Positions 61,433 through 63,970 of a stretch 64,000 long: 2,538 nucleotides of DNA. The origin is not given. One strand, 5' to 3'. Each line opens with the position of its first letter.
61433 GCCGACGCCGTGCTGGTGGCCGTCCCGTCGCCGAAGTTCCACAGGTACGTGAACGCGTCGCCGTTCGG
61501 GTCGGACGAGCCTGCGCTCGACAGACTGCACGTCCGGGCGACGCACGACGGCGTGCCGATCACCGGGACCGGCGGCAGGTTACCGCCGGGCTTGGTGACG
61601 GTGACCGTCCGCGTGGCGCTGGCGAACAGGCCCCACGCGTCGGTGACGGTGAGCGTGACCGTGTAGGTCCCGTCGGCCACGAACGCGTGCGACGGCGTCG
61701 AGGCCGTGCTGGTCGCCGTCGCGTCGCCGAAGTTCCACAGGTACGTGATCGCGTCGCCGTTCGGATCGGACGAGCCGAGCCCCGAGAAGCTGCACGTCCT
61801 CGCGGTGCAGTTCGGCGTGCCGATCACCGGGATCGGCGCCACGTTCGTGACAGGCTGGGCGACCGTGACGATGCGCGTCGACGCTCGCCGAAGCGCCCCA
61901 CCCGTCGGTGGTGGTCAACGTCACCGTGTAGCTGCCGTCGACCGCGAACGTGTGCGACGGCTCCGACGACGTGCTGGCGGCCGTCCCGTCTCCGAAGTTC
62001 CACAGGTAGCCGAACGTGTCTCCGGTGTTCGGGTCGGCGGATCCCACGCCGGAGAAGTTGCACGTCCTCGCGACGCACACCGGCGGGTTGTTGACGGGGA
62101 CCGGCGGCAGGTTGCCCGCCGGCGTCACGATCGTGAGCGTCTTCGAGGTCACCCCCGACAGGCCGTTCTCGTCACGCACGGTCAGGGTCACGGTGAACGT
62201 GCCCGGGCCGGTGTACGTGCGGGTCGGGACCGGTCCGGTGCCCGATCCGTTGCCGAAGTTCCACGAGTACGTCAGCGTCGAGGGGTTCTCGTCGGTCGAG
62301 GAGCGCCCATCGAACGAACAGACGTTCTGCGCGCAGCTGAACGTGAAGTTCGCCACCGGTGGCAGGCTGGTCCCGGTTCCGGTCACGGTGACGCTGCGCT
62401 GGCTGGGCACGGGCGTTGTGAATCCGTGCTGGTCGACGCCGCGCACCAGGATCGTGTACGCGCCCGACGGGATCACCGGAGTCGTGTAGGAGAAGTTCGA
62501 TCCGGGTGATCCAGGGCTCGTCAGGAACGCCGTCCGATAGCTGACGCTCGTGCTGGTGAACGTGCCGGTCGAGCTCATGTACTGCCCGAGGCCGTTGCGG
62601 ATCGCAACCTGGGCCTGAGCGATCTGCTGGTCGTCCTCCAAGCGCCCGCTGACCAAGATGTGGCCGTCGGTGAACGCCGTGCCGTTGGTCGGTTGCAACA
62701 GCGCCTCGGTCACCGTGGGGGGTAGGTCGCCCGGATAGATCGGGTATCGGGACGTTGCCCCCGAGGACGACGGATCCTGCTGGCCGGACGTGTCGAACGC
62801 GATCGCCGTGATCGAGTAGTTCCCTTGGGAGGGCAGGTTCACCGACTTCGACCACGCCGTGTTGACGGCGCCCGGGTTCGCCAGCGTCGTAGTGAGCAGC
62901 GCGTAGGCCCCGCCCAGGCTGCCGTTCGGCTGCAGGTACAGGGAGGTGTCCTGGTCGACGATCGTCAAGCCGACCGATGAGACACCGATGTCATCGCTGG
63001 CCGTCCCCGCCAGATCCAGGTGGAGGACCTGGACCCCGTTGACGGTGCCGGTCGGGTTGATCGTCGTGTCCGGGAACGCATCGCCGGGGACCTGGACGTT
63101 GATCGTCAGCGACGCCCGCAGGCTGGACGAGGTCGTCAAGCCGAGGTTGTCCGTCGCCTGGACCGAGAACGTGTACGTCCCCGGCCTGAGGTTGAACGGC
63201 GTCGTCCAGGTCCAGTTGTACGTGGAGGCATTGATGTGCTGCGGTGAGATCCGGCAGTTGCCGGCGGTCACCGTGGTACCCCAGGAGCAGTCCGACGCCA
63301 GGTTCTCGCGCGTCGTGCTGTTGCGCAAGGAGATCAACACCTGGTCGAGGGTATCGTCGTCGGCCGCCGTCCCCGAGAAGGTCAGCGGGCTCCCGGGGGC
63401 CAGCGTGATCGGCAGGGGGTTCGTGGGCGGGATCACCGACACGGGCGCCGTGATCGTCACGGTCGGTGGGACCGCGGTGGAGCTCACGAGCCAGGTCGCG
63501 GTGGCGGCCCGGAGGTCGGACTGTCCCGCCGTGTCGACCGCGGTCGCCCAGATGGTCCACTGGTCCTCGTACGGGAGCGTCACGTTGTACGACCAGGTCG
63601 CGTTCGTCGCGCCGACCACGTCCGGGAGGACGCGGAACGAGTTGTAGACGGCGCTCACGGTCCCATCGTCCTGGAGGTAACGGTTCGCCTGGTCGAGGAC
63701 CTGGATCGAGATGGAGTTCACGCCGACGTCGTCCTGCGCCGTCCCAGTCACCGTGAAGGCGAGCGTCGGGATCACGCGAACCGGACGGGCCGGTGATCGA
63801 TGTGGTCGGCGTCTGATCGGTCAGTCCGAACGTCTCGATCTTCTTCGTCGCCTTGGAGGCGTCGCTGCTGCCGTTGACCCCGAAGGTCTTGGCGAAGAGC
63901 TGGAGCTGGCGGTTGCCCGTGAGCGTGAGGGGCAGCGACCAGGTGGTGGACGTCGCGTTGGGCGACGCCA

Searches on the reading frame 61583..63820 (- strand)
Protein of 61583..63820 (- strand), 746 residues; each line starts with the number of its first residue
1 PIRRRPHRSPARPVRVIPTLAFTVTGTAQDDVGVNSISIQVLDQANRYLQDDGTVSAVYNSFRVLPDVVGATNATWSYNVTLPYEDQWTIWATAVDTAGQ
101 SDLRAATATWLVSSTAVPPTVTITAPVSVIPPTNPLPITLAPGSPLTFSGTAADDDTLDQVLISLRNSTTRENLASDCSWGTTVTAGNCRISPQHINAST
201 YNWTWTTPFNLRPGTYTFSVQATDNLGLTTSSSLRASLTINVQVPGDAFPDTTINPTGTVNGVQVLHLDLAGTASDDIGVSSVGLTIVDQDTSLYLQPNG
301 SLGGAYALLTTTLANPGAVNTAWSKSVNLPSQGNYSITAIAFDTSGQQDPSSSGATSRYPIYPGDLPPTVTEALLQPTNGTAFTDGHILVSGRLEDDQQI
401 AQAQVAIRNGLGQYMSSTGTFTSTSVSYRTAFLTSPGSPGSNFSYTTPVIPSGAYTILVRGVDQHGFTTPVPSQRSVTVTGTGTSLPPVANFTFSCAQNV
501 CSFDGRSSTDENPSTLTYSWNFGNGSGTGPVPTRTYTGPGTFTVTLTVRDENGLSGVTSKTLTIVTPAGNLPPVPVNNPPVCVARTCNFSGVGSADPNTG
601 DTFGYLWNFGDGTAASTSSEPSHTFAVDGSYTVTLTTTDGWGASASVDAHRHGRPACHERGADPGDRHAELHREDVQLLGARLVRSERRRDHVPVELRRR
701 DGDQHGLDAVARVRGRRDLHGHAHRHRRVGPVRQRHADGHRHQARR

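Call 34: search_protein_families(library=pfam, proteins=[window:61583-63820:-], max_evalue=0.0001)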
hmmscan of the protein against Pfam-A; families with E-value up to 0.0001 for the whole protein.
window:61583-63820:- (746 aa): 8 families
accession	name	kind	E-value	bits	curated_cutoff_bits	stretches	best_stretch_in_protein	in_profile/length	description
PF18911.6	PKD_4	-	4.8e-36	123.1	27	2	572-648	3-79/85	PKD domain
PF00801.26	PKD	-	2.7e-22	79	23.5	2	477-559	2-76/80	PKD domain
PF15418.12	DUF4625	-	4.9e-08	33.8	27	0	139-234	30-126/131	Domain of unknown function (DUF4625)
PF07495.19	Y_Y_Y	-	8.2e-08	32.5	26.6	0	210-241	34-63/65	Y_Y_Y domain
PF18981.6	InlK_D3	-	5e-07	30.1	25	0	318-348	35-65/75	Internalin K domain (D3/D4)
PF19077.6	Big_13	-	7.6e-07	30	27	0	197-239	58-99/102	Bacterial Ig-like domain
PF22352.2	K319L-like_PKD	-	9.4e-07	29.2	27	0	588-646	15-77/84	K319L-like, PKD domain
PF17957.7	Big_7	-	1.6e-06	29.1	24.1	0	374-457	5-68/70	Bacterial Ig domain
